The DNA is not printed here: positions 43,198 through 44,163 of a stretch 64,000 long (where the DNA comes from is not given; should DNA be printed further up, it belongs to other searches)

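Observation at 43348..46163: Complete CBASS type II-short operon: patatin effector, CD-NTase, E2-like protein with SEC-C zinc motif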

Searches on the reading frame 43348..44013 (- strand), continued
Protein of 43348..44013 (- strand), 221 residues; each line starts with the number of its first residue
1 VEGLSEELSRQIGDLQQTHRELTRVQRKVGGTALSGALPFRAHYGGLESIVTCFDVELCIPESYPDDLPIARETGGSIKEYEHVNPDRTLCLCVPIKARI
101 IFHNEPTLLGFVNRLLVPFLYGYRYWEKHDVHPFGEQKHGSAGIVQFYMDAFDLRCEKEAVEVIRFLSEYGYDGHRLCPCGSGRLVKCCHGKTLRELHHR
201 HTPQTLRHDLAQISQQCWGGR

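Call 86: get_annotated_region(hit=H11, flank=3500)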
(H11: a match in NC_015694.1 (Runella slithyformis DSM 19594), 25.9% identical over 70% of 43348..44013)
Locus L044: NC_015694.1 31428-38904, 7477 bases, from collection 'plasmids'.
description: Runella slithyformis DSM 19594 plasmid pRUNSL03, complete sequence
organism: Runella slithyformis DSM 19594 (NCBI taxid 761193)
taxonomy: Bacteria; Bacteroidota; Cytophagia; Cytophagales; Spirosomataceae; Runella; Runella slithyformis; Runella slithyformis DSM 19594
host: -; source: fresh water lake; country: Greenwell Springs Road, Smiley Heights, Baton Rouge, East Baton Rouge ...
typing (MOB-suite, as given by PLSDB): conjugative; replicon rep_cluster_1309; relaxase MOBP; mating-pair formation MPF_T
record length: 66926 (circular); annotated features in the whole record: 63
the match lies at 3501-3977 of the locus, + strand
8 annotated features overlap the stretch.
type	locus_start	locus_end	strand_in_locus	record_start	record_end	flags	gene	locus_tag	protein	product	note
CDS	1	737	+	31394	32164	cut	-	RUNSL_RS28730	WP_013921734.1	hypothetical protein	-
CDS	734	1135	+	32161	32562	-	-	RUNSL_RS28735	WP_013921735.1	hypothetical protein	-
CDS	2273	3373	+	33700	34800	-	-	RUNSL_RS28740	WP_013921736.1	MBL fold metallo-hydrolase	-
CDS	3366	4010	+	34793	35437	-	-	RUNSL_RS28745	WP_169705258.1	SEC-C domain-containing protein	-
CDS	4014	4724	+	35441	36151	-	-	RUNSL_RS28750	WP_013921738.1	hypothetical protein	-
CDS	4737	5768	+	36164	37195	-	-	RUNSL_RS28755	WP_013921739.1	MBL fold metallo-hydrolase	-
CDS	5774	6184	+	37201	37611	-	-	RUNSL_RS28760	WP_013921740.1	hypothetical protein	-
CDS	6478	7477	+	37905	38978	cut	-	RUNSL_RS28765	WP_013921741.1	MBL fold metallo-hydrolase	-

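Call 87: get_annotated_region(hit=H12, flank=3500)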
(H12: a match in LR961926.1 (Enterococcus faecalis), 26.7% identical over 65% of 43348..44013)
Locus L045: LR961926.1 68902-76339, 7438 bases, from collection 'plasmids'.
description: Enterococcus faecalis isolate 26975_2#147 genome assembly, plasmid: 2
organism: Enterococcus faecalis (NCBI taxid 1351)
taxonomy: Bacteria; Bacillota; Bacilli; Lactobacillales; Enterococcaceae; Enterococcus; Enterococcus faecalis
host: -; source: -; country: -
typing (MOB-suite, as given by PLSDB): non-mobilizable; replicon rep_cluster_183
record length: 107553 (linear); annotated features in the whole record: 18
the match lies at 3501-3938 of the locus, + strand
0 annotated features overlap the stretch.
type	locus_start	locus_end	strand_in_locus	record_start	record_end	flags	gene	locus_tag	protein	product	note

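Call 92: search_dna_similar(query=L043:3357-4007:+, collection=plasmids, mode=protein, max_evalue=0.00001, max_rows=40)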
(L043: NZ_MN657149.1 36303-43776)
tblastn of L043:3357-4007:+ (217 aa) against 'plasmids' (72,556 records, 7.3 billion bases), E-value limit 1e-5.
Records with a match: 8; places in all: 8; records where one place covers at least 80% of the query: 3.
Best place of each record, by identity: >=99% 1; <60% 7.
By first word of the organism name: Ligilactobacillus 4; Chryseobacterium 1; Runella 1; Haliscomenobacter 1; Aliarcobacter 1.
By predicted mobility (MOB-suite, as given by PLSDB): non-mobilizable 4; mobilizable 3; conjugative 1.
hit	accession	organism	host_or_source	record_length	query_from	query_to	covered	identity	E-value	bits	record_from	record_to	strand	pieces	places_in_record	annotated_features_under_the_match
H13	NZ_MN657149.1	Chryseobacterium sp.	-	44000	1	217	100%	100.0%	4e-139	436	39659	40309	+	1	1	SEC-C metal-binding domain-containing protein | adenylate/guanylate cyclase domain-containing protein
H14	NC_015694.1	Runella slithyformis DSM 19594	fresh water lake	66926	7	205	92%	29.2%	2e-12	72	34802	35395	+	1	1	SEC-C domain-containing protein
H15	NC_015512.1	Haliscomenobacter hydrossis DSM 1100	activated sludge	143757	33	214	84%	31.0%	3e-18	89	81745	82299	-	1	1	SEC-C metal-binding domain-containing protein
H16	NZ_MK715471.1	Aliarcobacter cryaerophilus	Greenshell mussel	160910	47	188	65%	30.3%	5e-9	63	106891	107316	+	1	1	hypothetical protein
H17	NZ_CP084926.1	Ligilactobacillus salivarius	Homo sapiens,mixed culture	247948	60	198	64%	27.7%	4e-7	57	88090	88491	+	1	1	hypothetical protein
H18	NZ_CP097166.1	Ligilactobacillus salivarius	Homo sapiens,single cell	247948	60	198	64%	27.7%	4e-7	57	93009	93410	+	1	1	hypothetical protein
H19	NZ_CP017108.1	Ligilactobacillus salivarius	Gallus gallus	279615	60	198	64%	27.7%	4e-7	57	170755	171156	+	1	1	hypothetical protein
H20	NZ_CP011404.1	Ligilactobacillus salivarius str. Ren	Homo sapiens,human feces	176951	60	198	64%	26.9%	1e-7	59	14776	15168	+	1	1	hypothetical protein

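Call 93: search_dna_similar(query=L044:3366-4007:+, collection=plasmids, mode=protein, max_evalue=0.00001, max_rows=40)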
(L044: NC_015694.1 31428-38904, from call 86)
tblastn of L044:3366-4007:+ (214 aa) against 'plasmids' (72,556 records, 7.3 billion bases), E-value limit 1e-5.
Records with a match: 4; places in all: 4; records where one place covers at least 80% of the query: 4.
Best place of each record, by identity: >=99% 1; <60% 3.
By first word of the organism name: Runella 1; Haliscomenobacter 1; Chryseobacterium 1; Enterococcus 1.
By predicted mobility (MOB-suite, as given by PLSDB): non-mobilizable 3; conjugative 1.
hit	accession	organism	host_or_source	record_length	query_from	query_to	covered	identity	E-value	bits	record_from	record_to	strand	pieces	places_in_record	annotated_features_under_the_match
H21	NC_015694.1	Runella slithyformis DSM 19594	fresh water lake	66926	1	214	100%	99.5%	7e-138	432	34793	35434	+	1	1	SEC-C domain-containing protein | MBL fold metallo-hydrolase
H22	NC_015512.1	Haliscomenobacter hydrossis DSM 1100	activated sludge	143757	1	189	88%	33.2%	1e-21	99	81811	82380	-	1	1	SEC-C metal-binding domain-containing protein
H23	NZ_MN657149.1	Chryseobacterium sp.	-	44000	4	189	87%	28.6%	3e-11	69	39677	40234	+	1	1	SEC-C metal-binding domain-containing protein | adenylate/guanylate cyclase domain-containing protein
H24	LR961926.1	Enterococcus faecalis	-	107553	1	193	90%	23.1%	5e-7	57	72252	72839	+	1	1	none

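Call 94: search_dna_similar(query=L038:4815-5474:+, collection=phages, mode=protein, max_evalue=0.00001, max_rows=20)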
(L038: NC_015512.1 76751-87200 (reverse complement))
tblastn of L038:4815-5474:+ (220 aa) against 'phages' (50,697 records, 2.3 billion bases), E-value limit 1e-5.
No match.

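Call 96: find_encoding_contigs(protein=P0102, flank=4000, max_places=3)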
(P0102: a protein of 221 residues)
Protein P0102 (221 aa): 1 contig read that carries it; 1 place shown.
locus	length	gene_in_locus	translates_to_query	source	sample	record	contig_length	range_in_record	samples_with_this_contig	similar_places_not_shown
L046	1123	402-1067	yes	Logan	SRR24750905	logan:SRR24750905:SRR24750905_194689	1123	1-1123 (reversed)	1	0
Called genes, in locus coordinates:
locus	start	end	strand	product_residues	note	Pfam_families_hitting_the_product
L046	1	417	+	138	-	?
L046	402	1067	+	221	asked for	-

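Call 97: find_encoding_contigs(protein=P0201, flank=4000, max_places=3)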
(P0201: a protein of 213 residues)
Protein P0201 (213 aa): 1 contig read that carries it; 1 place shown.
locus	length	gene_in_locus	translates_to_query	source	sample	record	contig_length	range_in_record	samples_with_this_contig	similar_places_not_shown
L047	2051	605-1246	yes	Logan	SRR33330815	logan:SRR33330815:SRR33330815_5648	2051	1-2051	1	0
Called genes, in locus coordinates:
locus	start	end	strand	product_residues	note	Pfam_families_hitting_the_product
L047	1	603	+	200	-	?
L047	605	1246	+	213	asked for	PF02810:SEC-C (weak)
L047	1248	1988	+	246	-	-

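Call 98: find_encoding_contigs(protein=P0121, flank=4000, max_places=4)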
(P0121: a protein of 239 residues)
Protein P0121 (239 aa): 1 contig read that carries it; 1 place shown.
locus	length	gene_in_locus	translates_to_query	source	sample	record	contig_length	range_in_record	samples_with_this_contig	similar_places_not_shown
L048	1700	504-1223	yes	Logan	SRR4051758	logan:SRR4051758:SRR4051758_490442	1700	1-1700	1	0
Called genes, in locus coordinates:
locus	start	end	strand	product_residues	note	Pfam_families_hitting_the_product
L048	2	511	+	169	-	?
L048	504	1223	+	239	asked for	-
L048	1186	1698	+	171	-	?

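Call 99: find_encoding_contigs(protein=P0213, flank=4000, max_places=4)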
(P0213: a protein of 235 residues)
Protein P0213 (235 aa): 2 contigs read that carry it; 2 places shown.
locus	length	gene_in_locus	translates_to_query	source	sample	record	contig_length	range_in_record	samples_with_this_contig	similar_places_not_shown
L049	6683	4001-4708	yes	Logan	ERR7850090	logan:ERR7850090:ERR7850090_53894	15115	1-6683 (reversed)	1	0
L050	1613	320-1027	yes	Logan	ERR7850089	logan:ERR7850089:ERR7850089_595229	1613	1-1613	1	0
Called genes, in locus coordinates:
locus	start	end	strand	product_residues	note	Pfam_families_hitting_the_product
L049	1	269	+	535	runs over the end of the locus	-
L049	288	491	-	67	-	PF01381:HTH_3, PF12844:HTH_19, PF13560:HTH_31 (weak)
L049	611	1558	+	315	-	-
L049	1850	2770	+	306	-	PF01734:Patatin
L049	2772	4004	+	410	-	PF18144:SMODS, PF21654:DncV-like_NTFase (weak)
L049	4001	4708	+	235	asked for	-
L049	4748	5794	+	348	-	PF18144:SMODS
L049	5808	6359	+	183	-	PF18186:SLATT_4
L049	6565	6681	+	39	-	?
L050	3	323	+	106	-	?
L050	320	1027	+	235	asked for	-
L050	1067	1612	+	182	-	?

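Call 100: find_encoding_contigs(protein=P0174, flank=4000, max_places=4)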
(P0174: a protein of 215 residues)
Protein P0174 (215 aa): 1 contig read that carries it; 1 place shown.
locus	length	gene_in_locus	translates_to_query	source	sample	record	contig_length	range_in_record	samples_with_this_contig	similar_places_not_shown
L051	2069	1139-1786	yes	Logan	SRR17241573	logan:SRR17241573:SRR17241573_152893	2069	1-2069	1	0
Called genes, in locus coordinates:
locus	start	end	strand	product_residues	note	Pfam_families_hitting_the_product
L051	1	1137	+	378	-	?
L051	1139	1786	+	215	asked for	-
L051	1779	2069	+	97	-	?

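Call 101: find_encoding_contigs(protein=P0103, flank=4000, max_places=4)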
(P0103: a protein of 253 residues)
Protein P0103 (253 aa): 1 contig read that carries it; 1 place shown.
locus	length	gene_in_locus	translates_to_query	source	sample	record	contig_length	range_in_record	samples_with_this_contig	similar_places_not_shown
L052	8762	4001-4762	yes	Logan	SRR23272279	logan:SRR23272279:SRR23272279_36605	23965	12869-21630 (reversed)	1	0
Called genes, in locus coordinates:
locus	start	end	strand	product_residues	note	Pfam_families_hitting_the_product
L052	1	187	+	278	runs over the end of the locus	PF09520:HinfI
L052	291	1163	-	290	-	PF26109:WHD_BrxR, PF13280:WYL, PF26107:BrxR_CTD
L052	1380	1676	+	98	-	PF01541:GIY-YIG (faint)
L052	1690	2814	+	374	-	PF18145:SAVED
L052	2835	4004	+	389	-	PF21654:DncV-like_NTFase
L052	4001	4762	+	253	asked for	-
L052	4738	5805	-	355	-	PF00589:Phage_integrase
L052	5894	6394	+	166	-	PF00376:MerR, PF13411:MerR_1, PF09278:MerR-DNA-bind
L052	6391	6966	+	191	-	PF02411:MerT, PF00403:HMA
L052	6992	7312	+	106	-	-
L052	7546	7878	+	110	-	-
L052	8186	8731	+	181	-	PF09397:FtsK_gamma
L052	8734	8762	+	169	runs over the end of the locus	-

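Call 103: search_protein_families(library=pfam, proteins=[L043:1889-2374:+, L043:2377-3375:+, L043:3357-4010:+, L044:2273-3373:+, L044:3366-4010:+, L044:4014-4724:+, L044:4737-5768:+, L044:5774-6184:+], max_evalue=0.01)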
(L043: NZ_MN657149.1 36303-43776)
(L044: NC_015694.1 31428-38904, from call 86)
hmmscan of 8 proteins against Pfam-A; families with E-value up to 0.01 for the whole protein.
L043:1889-2374:+ (161 aa): 3 families
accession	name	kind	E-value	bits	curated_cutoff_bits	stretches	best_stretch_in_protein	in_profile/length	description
PF18967.5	PycTM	-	1e-11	45.6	27.2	1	49-142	6-104/107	Pycsar effector protein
PF24838.2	8xMP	-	0.0021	18.3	30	1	3-65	2-65/136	Octameric membrane protein family (8xMP)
PF17359.7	DUF5385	-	0.0089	16.1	25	1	49-111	3-58/217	Family of unknown function (DUF5385)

L043:2377-3375:+ (332 aa): 0 families

L043:3357-4010:+ (217 aa): 1 family
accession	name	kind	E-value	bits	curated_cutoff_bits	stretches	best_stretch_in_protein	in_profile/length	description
PF02810.21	SEC-C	-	8.7e-06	25.9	20.4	1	175-190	3-18/19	SEC-C motif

L044:2273-3373:+ (366 aa): 1 family
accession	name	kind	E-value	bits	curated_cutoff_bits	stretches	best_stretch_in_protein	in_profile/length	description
PF00753.33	Lactamase_B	-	6.8e-07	29.9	22.7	1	79-220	48-161/196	Metallo-beta-lactamase superfamily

L044:3366-4010:+ (214 aa): 1 family
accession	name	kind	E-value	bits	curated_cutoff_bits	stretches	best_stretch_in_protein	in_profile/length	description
PF02810.21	SEC-C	-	4.5e-08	33.2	20.4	1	170-187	1-18/19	SEC-C motif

L044:4014-4724:+ (236 aa): 0 families

L044:4737-5768:+ (343 aa): 0 families

L044:5774-6184:+ (136 aa): 0 families

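Call 104: search_protein_families(library=padloc, proteins=[L043:1889-2374:+, L043:2377-3375:+, L043:3357-4010:+, L044:2273-3373:+, L044:3366-4010:+, L044:4014-4724:+, L044:4737-5768:+, L044:5774-6184:+], max_evalue=0.001)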
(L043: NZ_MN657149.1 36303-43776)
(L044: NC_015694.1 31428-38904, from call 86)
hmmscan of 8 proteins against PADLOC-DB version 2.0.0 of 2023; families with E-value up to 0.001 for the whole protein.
L043:1889-2374:+ (161 aa): 10 families
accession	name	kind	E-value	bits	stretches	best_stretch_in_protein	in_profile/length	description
PDLC00700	Effector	-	5.8e-39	131.8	1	3-160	6-172/173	2TM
PDLC02364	PycTM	-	2.7e-28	97.3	1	3-157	7-153/160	-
PDLC02363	PycTM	-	8.1e-25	85.5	1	3-154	7-151/154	-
PDLC02365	PycTM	-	4.8e-22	77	1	1-157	1-163/165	-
PDLC00678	Effector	-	5.1e-16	57.2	1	8-159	17-177/184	2TM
PDLC00711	Effector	-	7.5e-16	56.8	1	6-154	12-156/164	2TM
PDLC00692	Effector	-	8e-14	49.8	1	15-154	17-153/167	2TM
PDLC00668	Effector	-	5.7e-11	40.6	1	27-154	36-175/184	2TM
PDLC00685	Effector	-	5.3e-10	37.4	1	15-152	31-162/174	2TM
PDLC00691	Effector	-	1.5e-09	36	1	2-159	4-172/176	2TM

L043:2377-3375:+ (332 aa): 11 families
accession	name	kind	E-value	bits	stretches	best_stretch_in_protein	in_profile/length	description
PDLC00767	PycC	-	2.3e-116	386.8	1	1-330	1-335/337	Pycsar cyclase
PDLC02370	PycC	-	2.7e-91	304.4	1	6-296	3-291/340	-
PDLC00761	PycC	-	3.6e-70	235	1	45-303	58-322/438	Pycsar cyclase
PDLC00764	PycC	-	1.6e-52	177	1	8-251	9-256/449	Pycsar cyclase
PDLC02367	PycC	-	1e-13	49.3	1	61-246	13-190/226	-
PDLC02369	PycC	-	4.4e-12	44.1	1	79-246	34-189/248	-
PDLC00763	PycC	-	9.3e-10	36.3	1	65-211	27-164/268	Pycsar cyclase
PDLC00766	PycC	-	1.9e-09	35.3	1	54-246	6-193/232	Pycsar cyclase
PDLC02368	PycC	-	3.2e-05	21.6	1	89-199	42-149/234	-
PDLC00765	PycC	-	0.00036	17.7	1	74-255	241-417/477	Pycsar cyclase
PDLC02366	PycC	-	0.00052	17.1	1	63-247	249-432/486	-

L043:3357-4010:+ (217 aa): 8 families
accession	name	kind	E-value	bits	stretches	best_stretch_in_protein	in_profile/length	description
PDLC00833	E1-E2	-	1.7e-56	189.2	1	3-215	3-216/222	E1-E2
PDLC00872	E2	-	1.4e-51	173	1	6-216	3-213/216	E2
PDLC00865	E2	-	2.3e-47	159.2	1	3-213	4-213/219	E2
PDLC00871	E2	-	5.9e-39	132.2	1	3-203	3-202/241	E2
PDLC00861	E2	-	1.4e-32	111.1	1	13-212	15-218/232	E2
PDLC00870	E2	-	1.7e-26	91.6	1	4-215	5-217/223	E2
PDLC00859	E2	-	1.5e-16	58.6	1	41-192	43-195/221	E2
PDLC00862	E2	-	4.4e-05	21.5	1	9-137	28-147/150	E2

L044:2273-3373:+ (366 aa): 5 families
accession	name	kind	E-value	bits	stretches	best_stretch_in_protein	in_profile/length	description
PDLC03854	LmuA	-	5.2e-11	40.3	1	193-284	218-300/345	-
PDLC04673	PDC-M48B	-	5.6e-09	33.8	1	46-241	24-210/296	-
PDLC03805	RTasMBL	-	6.1e-07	26.9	1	141-243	142-242/322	DRT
PDLC04676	PDC-M48B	-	4e-06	23.9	0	71-104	56-90/357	-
PDLC04675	PDC-M48B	-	4.3e-05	20.9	0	52-244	36-214/291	-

L044:3366-4010:+ (214 aa): 8 families
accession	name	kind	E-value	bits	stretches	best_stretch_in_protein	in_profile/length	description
PDLC00833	E1-E2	-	4.5e-44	148.6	1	2-211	5-215/222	E1-E2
PDLC00872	E2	-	1.5e-43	146.8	1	3-213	3-213/216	E2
PDLC00865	E2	-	1.2e-39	134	1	2-209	6-212/219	E2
PDLC00871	E2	-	2.6e-27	94.1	1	4-199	7-202/241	E2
PDLC00859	E2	-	1.7e-21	74.8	1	6-194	7-200/221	E2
PDLC00861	E2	-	6.1e-20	69.7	1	19-194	24-202/232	E2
PDLC00870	E2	-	1.2e-15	56.2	1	3-209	7-214/223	E2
PDLC00844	E1-E2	-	0.00044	17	1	44-93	41-88/489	E1-E2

L044:4014-4724:+ (236 aa): 0 families

L044:4737-5768:+ (343 aa): 6 families
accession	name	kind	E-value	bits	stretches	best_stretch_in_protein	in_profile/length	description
PDLC04673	PDC-M48B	-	1.9e-28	97.7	1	73-323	37-279/296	-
PDLC04675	PDC-M48B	-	1.6e-18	64.9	1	59-273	30-234/291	-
PDLC03854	LmuA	-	3.3e-07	27.8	0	4-112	5-81/345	-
PDLC04676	PDC-M48B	-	8e-07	26.2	1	73-127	45-100/357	-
PDLC03805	RTasMBL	-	4.3e-06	24.1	0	87-181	47-142/322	DRT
PDLC04674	PDC-M48B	-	0.0009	16.6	0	212-250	157-197/270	-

L044:5774-6184:+ (136 aa): 1 family
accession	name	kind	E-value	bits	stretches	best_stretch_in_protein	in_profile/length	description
PDLC04671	PDC-M48A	-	2.3e-05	22.6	1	3-55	8-60/166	-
